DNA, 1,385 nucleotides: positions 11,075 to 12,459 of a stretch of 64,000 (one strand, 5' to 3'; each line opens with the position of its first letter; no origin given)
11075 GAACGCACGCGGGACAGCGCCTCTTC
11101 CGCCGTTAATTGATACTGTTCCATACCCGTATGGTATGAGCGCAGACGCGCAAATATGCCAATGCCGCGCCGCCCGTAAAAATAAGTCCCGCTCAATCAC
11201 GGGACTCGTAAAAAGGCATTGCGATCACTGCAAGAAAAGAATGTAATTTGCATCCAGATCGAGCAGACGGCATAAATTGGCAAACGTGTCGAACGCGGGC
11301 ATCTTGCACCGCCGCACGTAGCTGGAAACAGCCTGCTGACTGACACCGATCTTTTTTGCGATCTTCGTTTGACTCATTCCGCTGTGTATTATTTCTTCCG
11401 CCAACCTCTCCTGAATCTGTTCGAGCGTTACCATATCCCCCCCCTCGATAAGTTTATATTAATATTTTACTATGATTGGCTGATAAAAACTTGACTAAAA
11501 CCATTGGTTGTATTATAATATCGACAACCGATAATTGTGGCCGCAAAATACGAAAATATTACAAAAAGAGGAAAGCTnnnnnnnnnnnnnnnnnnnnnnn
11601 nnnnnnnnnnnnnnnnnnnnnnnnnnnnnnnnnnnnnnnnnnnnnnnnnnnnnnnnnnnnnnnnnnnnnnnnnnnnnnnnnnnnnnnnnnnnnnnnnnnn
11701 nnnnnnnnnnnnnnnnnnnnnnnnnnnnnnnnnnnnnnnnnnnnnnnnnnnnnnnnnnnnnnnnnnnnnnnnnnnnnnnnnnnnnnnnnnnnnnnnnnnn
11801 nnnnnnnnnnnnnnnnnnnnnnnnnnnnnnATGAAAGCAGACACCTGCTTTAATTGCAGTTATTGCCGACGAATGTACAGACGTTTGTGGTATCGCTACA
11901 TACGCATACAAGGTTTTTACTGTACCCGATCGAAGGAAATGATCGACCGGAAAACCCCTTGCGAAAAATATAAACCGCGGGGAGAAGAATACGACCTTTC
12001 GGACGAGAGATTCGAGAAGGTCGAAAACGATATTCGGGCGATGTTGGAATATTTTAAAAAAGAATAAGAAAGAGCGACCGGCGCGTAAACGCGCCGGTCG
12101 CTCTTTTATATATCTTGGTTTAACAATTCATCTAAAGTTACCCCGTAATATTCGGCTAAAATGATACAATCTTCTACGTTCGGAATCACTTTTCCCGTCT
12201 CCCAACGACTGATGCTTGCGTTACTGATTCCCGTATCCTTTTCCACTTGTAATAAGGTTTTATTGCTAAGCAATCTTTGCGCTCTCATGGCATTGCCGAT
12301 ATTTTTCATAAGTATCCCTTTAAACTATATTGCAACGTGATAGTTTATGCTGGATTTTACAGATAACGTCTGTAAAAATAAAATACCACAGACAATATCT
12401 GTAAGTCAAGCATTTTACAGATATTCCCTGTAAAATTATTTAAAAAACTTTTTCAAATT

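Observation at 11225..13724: Two tandem cassettes: a small XRE repressor-like gene divergent from an overlapping pair of 4-Cys mini-protein genes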

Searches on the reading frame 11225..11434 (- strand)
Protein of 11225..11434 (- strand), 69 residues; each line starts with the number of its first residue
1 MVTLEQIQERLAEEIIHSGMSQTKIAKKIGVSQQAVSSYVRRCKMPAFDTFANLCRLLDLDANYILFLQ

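Call 3: search_protein_families(library=pfam, proteins=[window:11225-11434:-], max_evalue=1)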
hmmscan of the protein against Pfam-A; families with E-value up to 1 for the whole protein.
window:11225-11434:- (69 aa): 40 families (the best 25 are shown)
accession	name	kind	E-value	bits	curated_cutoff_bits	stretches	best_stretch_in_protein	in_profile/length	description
PF01381.28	HTH_3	-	4.2e-09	36.7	23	1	15-64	5-54/55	Helix-turn-helix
PF13560.12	HTH_31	-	1.5e-05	25.7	27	1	17-62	12-58/64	Helix-turn-helix domain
PF13412.12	HTH_24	-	1.8e-05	24.7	21.9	1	17-43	15-41/48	Winged helix-turn-helix DNA-binding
PF15943.11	YdaS_toxin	-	5.1e-05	23.4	30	1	21-47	10-37/65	Bacterial toxin YdaS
PF13443.12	HTH_26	-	7.3e-05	23.4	22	1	10-60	1-52/63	Cro/C1-type HTH DNA-binding domain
PF17762.8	HTH_ParB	-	0.00043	20.8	22.6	1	15-46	16-47/102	ParB HTH domain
PF12844.13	HTH_19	-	0.00083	19.6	30.2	1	9-66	2-59/64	Helix-turn-helix domain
PF12802.13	MarR_2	-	0.0009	19.8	27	1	12-43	11-44/61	MarR family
PF16509.11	KORA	-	0.0011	19.6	26.7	1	5-43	16-54/84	TrfB plasmid transcriptional repressor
PF13384.12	HTH_23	-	0.0023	18.1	24.6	1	14-42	16-40/50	Homeodomain-like domain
PF13518.12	HTH_28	-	0.0036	17.8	25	1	13-42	7-35/52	Helix-turn-helix domain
PF08281.18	Sigma70_r4_2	-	0.0039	17.3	25.7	1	19-42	26-49/54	Sigma-70, region 4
PF14549.12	P22_Cro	-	0.005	17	30.2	1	15-38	5-28/60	DNA-binding transcriptional regulator Cro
PF01047.28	MarR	-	0.0064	16.8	24.6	1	17-42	15-40/59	MarR family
PF00196.25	GerE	-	0.0072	16.4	23.5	1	15-43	13-41/57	Bacterial regulatory proteins, luxR family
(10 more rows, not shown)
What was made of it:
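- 11225..11434 (-): X1: 69-aa XRE-type HTH repressor, divergent from A1B1. PF01381 E=4e-9 (call 3).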

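Call 4: search_protein_families(library=phrogs, proteins=[window:11225-11434:-], max_evalue=1)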
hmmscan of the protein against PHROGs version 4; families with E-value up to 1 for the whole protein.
window:11225-11434:- (69 aa): 103 families (the best 25 are shown)
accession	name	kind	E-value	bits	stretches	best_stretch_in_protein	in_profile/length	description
phrog_8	-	transcription regulation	1.8e-10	41.8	1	5-67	160-217/346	transcriptional regulator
phrog_1373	-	transcription regulation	2.7e-10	41.5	1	7-64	64-121/166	transcriptional regulator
phrog_3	-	transcription regulation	2e-08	35.4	1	3-68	85-148/430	transcriptional repressor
phrog_6831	-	transcription regulation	2.2e-08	34.9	1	11-57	10-57/68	transcriptional regulator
phrog_2967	-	transcription regulation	2.9e-08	34.5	1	5-66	9-70/225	transcriptional regulator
phrog_2439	-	transcription regulation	1.1e-07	32.1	1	8-64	9-65/367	transcriptional regulator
phrog_7061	-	DNA, RNA and nucleotide metabolism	2.2e-07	32.3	1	9-42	34-67/70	HTH DNA binding protein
phrog_4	-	transcription regulation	2.7e-07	30.9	1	6-67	136-193/400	transcriptional repressor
phrog_4151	-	DNA, RNA and nucleotide metabolism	2e-06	28.7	1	6-42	7-43/154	DNA binding protein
phrog_1728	-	transcription regulation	4.4e-06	26.9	1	5-61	2-58/380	transcriptional regulator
phrog_638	-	transcription regulation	1e-05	26.4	1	21-65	19-63/145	transcriptional regulator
phrog_7241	-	transcription regulation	1.1e-05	26.5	1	16-63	71-118/122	transcriptional regulator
phrog_35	-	transcription regulation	2.6e-05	25.4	1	14-46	80-113/181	transcriptional repressor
phrog_11138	-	unknown function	3.1e-05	25.3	1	3-43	91-131/142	-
phrog_2328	-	transcription regulation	4.5e-05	24.2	1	5-47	14-56/128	transcriptional repressor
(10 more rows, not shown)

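Call 5: search_protein_families(library=ncbifam, proteins=[window:11225-11434:-], max_evalue=1)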
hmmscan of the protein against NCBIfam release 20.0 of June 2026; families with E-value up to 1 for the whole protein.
window:11225-11434:- (69 aa): 32 families (the best 25 are shown)
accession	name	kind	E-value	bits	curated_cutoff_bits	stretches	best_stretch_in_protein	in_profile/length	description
NF041951.1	phage_RstR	subfamily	3.9e-06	27.1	80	1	7-67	3-63/108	RstR family transcriptional repressor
NF052239.1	antitox_spr1629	equivalog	2.8e-05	23.4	335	1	17-65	13-61/377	spr1629 family repressor/antitoxin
NF045758.2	YlxM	equivalog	4.3e-05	23.5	80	1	6-44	19-57/72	YlxM family DNA-binding protein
NF038310.1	lysogeny_AimR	equivalog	4.5e-05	22.6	70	1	13-60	3-50/365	AimR family lysis-lysogeny pheromone receptor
TIGR02607.1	antidote_HigA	equivalog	8e-05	22.4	47.7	1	9-69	9-70/81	HigA family addiction module antitoxin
TIGR02959.1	SigZ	equivalog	0.00015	21.6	168.65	1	17-57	114-154/170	RNA polymerase sigma factor SigZ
TIGR02937.1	sigma70-ECF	superfamily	0.00034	20.3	42.9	1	18-44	132-158/165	sigma-70 family RNA polymerase sigma factor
NF007271.0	PRK09726.1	equivalog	0.00081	19.3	79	1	18-60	24-66/88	type II toxin-antitoxin system antitoxin HipB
NF007215.0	PRK09637.1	equivalog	0.00099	19.1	212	1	7-57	110-160/181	RNA polymerase sigma factor SigZ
NF007257.0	PRK09706.1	subfamily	0.0017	18.1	101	1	6-67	5-66/135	transcriptional repressor DicA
TIGR01862.1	N2-ase-Ialpha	subfamily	0.0034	16.1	486.05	1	4-58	380-433/444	nitrogenase component I subunit alpha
NF005514.0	PRK07122.1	subfamily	0.005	16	372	1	17-39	229-251/264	RNA polymerase sigma factor SigF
NF009949.0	PRK13413.1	equivalog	0.0051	16.5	272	1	8-44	161-197/203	master DNA invertase Mpi family serine-type recombinase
TIGR02980.1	SigBFG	subfamily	0.0073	16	234.35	1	17-42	192-217/227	SigB/SigF/SigG family RNA polymerase sigma factor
TIGR00180.1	parB_part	domain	0.009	15.8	58.45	1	12-46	113-147/186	ParB/RepB/Spo0J family partition protein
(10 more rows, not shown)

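Call 6: search_protein_families(library=padloc, proteins=[window:11225-11434:-], max_evalue=0.1)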
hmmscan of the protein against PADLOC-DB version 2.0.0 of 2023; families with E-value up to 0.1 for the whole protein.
window:11225-11434:- (69 aa): 14 families
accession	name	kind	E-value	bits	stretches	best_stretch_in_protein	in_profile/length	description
PDLC03952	RmrA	-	5.3e-09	33.4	1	7-64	23-80/395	-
PDLC03944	RmrA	-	8.1e-08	29.7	1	8-65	8-65/384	-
PDLC03947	RmrA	-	3.9e-06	24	1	7-65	12-70/383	-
PDLC04775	PDC-M69A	-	4.2e-06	25.2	1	3-64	4-65/113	-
PDLC03948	RmrA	-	5.2e-06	23.6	1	8-66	10-68/397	-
PDLC02926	HTH_VI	-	5.4e-06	24.6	1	18-68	13-63/92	-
PDLC03951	RmrA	-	7.4e-06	23.2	1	9-66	11-68/400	-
PDLC03954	RmrA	-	9.9e-06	22.7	1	10-66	14-70/380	-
PDLC03945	RmrA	-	1.8e-05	22.1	1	17-65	13-61/394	-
PDLC03955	RmrA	-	6.4e-05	20.4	1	11-64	25-78/371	-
PDLC03949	RmrA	-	7.8e-05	19.7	1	17-65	13-61/363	-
PDLC04133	mad1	-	0.0001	20.5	1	18-47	4-33/60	mads_1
PDLC04762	PDC-M64C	-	0.015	13.4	1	6-54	27-75/97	-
PDLC03956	RmrA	-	0.016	12.3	1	20-66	23-69/399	-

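Call 84: search_solved_structures(query=window:11225-11434:-, max_evalue=0.01)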
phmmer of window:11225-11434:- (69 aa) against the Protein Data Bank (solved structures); distinct sequences matched with E-value up to 0.01: 2.
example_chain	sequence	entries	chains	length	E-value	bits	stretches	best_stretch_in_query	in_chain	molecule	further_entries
7t8i_A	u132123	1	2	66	0.0022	21.7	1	8-66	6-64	Phage element (ICEBs1)transcriptional regulator (Xre family)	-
1sq8_A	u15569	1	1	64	0.0031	21.2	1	9-64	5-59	dh434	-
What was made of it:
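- The HTH proteins resemble phage and ICE repressors: PHROG 'transcriptional regulator' families, NCBIfam phage_RstR, and the ICEBs1 Xre structure 7t8i (calls 4, 5, 84).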

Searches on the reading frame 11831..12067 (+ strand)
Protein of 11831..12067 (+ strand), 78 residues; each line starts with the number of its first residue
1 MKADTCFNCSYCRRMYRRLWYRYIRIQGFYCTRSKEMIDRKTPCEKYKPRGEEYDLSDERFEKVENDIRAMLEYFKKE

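Call 3: search_protein_families(library=pfam, proteins=[window:11831-12067:+], max_evalue=1)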
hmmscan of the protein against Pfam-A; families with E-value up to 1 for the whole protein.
window:11831-12067:+ (78 aa): 0 families

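Call 4: search_protein_families(library=phrogs, proteins=[window:11831-12067:+], max_evalue=1)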
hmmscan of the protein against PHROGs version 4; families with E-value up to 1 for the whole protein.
window:11831-12067:+ (78 aa): 2 families
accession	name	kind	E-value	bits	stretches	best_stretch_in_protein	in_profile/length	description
phrog_24354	-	unknown function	0.053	14.8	1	5-36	15-48/84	-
phrog_19136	-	unknown function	0.32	12.6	1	48-73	65-90/102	-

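Call 5: search_protein_families(library=ncbifam, proteins=[window:11831-12067:+], max_evalue=1)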
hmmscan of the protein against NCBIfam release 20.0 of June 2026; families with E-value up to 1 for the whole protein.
window:11831-12067:+ (78 aa): 1 family
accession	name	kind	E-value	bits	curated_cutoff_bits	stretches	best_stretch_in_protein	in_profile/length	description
NF040790.2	glucon_galact_dh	equivalog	0.15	10.9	750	1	14-73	126-186/390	bifunctional D-gluconate/D-galactonate dehydratase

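Call 6: search_protein_families(library=padloc, proteins=[window:11831-12067:+], max_evalue=0.1)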
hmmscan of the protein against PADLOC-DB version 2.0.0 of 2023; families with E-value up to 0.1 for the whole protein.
window:11831-12067:+ (78 aa): 0 families

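Call 13: find_homologous_proteins(query=A4, max_evalue=0.01)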
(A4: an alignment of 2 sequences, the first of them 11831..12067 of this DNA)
Query A4 (2 sequences) (78 aa, profile of the alignment): 3 proteins with E <= 0.01 among 8 candidates.
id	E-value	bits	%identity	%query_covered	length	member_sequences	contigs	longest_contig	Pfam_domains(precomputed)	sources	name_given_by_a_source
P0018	7.9e-29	118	30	81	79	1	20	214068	-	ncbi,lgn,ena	-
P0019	3.2e-28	116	95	82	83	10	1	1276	-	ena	-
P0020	1.2e-15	75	100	54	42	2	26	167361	-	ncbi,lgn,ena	-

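Call 25: find_homologous_proteins(query=A6, max_evalue=0.01)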
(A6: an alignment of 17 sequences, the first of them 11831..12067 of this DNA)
Query A6 (17 sequences) (78 aa, profile of the alignment): 12 proteins with E <= 0.01 among 98 candidates.
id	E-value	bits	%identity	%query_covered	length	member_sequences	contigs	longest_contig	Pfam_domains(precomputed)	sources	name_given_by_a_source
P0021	4.3e-24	102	32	97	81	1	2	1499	-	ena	-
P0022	1.5e-23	100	30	97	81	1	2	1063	-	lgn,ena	-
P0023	2.9e-23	99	29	87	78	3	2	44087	-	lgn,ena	-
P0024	3.7e-22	96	28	97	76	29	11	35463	-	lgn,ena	-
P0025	8.2e-22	95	33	94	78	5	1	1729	-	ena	-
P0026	1.6e-21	94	29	92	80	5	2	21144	-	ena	-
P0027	2.8e-20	90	31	87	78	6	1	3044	-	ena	-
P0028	7.1e-19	85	29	87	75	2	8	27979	-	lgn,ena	-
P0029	3.9e-18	83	34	99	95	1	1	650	-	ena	-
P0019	2.3e-17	81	95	82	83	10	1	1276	-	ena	-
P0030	7.2e-14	69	26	95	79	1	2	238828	-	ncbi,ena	-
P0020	1.4e-7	49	100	54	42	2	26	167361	-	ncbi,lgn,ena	-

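Call 40: list_cluster_members(proteins=[P0002, P0001, window:11831-12064:+, window:13479-13721:+, window:11228-11434:-, window:12109-12309:-, window:12476-12685:+, window:12900-13100:-, P0038])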
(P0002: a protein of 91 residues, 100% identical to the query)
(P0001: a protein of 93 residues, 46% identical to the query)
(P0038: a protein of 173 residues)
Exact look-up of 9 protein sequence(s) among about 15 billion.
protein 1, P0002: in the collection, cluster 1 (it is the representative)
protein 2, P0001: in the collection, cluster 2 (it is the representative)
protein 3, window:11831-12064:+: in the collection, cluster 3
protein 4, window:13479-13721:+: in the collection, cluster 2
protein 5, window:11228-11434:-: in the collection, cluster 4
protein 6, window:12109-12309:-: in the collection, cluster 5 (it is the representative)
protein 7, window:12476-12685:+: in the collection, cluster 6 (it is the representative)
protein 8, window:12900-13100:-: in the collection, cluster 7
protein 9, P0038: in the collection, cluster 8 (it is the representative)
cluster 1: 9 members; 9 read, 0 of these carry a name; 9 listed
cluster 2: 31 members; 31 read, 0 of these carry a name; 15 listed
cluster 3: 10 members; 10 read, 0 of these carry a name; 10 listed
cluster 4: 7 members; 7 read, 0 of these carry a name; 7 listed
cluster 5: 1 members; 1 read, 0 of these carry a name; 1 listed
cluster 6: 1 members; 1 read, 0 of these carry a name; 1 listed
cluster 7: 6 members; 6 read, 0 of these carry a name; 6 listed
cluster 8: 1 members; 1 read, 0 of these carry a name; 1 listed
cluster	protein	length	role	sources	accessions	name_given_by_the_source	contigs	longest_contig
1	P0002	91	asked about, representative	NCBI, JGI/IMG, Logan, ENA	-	-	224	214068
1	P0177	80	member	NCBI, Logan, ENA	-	-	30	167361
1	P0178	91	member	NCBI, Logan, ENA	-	-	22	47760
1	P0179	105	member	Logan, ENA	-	-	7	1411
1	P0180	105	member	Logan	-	-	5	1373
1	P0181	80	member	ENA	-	-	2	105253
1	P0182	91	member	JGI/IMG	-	-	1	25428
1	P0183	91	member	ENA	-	-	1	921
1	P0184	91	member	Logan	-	-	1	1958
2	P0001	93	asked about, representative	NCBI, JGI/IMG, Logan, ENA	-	-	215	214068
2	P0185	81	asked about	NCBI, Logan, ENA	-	-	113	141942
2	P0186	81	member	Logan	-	-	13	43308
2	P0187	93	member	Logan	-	-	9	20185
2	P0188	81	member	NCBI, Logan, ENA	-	-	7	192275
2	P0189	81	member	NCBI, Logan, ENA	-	-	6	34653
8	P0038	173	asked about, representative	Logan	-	-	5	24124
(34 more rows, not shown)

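Call 86: search_solved_structures(query=A6, max_evalue=10)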
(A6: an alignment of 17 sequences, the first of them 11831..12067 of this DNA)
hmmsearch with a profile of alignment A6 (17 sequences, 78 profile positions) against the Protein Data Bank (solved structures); distinct sequences matched with E-value up to 10: 3.
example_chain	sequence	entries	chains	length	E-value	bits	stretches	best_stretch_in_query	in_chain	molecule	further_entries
1x63_A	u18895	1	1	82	0.56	13.5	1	4-36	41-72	Skeletal muscle LIM-protein 1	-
7f6w_A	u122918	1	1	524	1.5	12.1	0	22-61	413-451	Lysine--tRNA ligase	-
8zb7_O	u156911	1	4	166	2.5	11.4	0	45-75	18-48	Tropomyosin alpha-1 chain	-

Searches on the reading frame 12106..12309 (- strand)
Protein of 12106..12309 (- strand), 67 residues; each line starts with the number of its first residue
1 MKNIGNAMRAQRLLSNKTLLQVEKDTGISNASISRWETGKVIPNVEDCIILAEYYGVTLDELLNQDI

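Call 3: search_protein_families(library=pfam, proteins=[window:12106-12309:-], max_evalue=1)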
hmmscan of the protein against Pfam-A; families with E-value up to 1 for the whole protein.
window:12106-12309:- (67 aa): 6 families
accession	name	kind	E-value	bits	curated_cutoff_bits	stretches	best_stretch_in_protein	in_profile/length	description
PF01381.28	HTH_3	-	2.7e-14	53.3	23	1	9-62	2-55/55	Helix-turn-helix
PF13560.12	HTH_31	-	8.5e-09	36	27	1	5-62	3-61/64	Helix-turn-helix domain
PF12844.13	HTH_19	-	1e-07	32.2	30.2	1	16-65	12-61/64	Helix-turn-helix domain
PF13443.12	HTH_26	-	0.00098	19.8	22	1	15-63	12-58/63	Cro/C1-type HTH DNA-binding domain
PF07022.19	Phage_CI_repr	-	0.12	13.1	22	1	27-63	23-58/65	Bacteriophage CI repressor helix-turn-helix domain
PF21340.4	Polysacc_lyase-like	-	0.17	11.6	27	1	7-67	144-204/209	Cip1-like, core domain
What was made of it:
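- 12106..12309 (-): Y2: 67-aa XRE HTH of the Y subtype. PF01381 E=3e-14 (call 3).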

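Call 4: search_protein_families(library=phrogs, proteins=[window:12106-12309:-], max_evalue=1)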
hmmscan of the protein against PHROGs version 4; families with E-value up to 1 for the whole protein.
window:12106-12309:- (67 aa): 29 families (the best 25 are shown)
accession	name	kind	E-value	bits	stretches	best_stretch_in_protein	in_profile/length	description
phrog_8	-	transcription regulation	4.1e-13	50.5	1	1-64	74-137/346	transcriptional regulator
phrog_3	-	transcription regulation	4.5e-09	37.6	1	1-63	86-146/430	transcriptional repressor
phrog_4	-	transcription regulation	3e-08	34.1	1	1-65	134-194/400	transcriptional repressor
phrog_2967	-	transcription regulation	5.8e-06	27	1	2-65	9-72/225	transcriptional regulator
phrog_638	-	transcription regulation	1.9e-05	25.6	1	20-57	21-58/145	transcriptional regulator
phrog_3949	-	transcription regulation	0.00014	23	1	18-63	28-73/161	transcriptional repressor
phrog_4836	-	transcription regulation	0.00014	22.5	1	2-59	74-131/194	CII-like regulator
phrog_35195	-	unknown function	0.00037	21.1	1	3-66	2-66/159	-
phrog_19579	-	transcription regulation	0.00043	20.9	1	12-56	12-56/251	transcriptional regulator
phrog_4583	-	transcription regulation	0.00077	20.4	1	6-65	13-72/81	transcriptional repressor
phrog_13326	-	unknown function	0.0012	20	1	22-66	13-57/151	-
phrog_2439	-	transcription regulation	0.0013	18.7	1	4-63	8-67/367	transcriptional regulator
phrog_2328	-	transcription regulation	0.0017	19.1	1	24-64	36-76/128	transcriptional repressor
phrog_9908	-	DNA, RNA and nucleotide metabolism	0.0021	18.3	1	4-61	14-71/282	DNA binding protein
phrog_1529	-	unknown function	0.0024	18.9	1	10-40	11-42/209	-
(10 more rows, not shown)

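Call 5: search_protein_families(library=ncbifam, proteins=[window:12106-12309:-], max_evalue=1)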
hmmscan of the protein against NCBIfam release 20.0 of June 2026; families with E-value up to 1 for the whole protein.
window:12106-12309:- (67 aa): 11 families
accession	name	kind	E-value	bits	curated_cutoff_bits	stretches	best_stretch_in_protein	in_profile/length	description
NF041951.1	phage_RstR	subfamily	4.1e-08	33.4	80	1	4-65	3-64/108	RstR family transcriptional repressor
NF047948.1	male_kill_WMK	equivalog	0.0031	17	300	1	3-64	5-66/300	WO male-killing family protein Wmk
NF003162.0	PRK04140.1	equivalog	0.0064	15.6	263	1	5-60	128-183/317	transcriptional regulator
NF007257.0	PRK09706.1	subfamily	0.0072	16.1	101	1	3-53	5-55/135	transcriptional repressor DicA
NF052239.1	antitox_spr1629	equivalog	0.015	14.4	335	1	4-60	3-59/377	spr1629 family repressor/antitoxin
NF007408.0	PRK09943.1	equivalog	0.032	13.8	211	1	8-64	15-68/185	HTH-type transcriptional regulator PuuR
TIGR03830.1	CxxCG_CxxCG_HTH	subfamily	0.035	13.9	61.8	1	24-44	86-106/127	type II TA system antitoxin MqsA family protein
NF050110.1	TransRegBldD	equivalog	0.12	12.1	250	1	3-65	8-72/162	transcriptional regulator BldD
NF006328.0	PRK08558.1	equivalog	0.12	12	184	1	15-48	22-55/238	adenine phosphoribosyltransferase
TIGR02531.1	yecD_yerC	hypoth_equivalog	0.14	12.7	42.2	1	10-37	44-71/88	YerC/YecD family TrpR-related protein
NF052343.1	hydrazine_HDH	equivalog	0.23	9.7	900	1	17-62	482-527/564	hydrazine dehydrogenase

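Call 6: search_protein_families(library=padloc, proteins=[window:12106-12309:-], max_evalue=0.1)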
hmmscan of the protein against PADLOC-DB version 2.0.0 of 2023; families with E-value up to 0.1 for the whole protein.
window:12106-12309:- (67 aa): 12 families
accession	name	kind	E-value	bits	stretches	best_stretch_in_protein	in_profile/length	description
PDLC03954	RmrA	-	1.9e-08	31.6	1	5-64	12-71/380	-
PDLC03944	RmrA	-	0.00013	19.1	1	5-52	8-55/384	-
PDLC03951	RmrA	-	0.00035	17.7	1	11-63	16-68/400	-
PDLC04142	capH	-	0.00073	18.6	1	3-66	6-69/103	capH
PDLC03956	RmrA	-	0.00075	16.7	1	6-59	15-65/399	-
PDLC02926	HTH_VI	-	0.002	16.3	1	3-61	1-59/92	-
PDLC03947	RmrA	-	0.0069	13.2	1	4-50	12-58/383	-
PDLC03943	RmrA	-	0.011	12.9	1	5-58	4-57/370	-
PDLC03945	RmrA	-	0.016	12.3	1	4-60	3-59/394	-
PDLC03265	MTase_II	-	0.029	11.8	1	9-53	176-222/333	Type II methyltransferase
PDLC04775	PDC-M69A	-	0.037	12.5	1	2-65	6-69/113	-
PDLC03948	RmrA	-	0.04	10.8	1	10-54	18-59/397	-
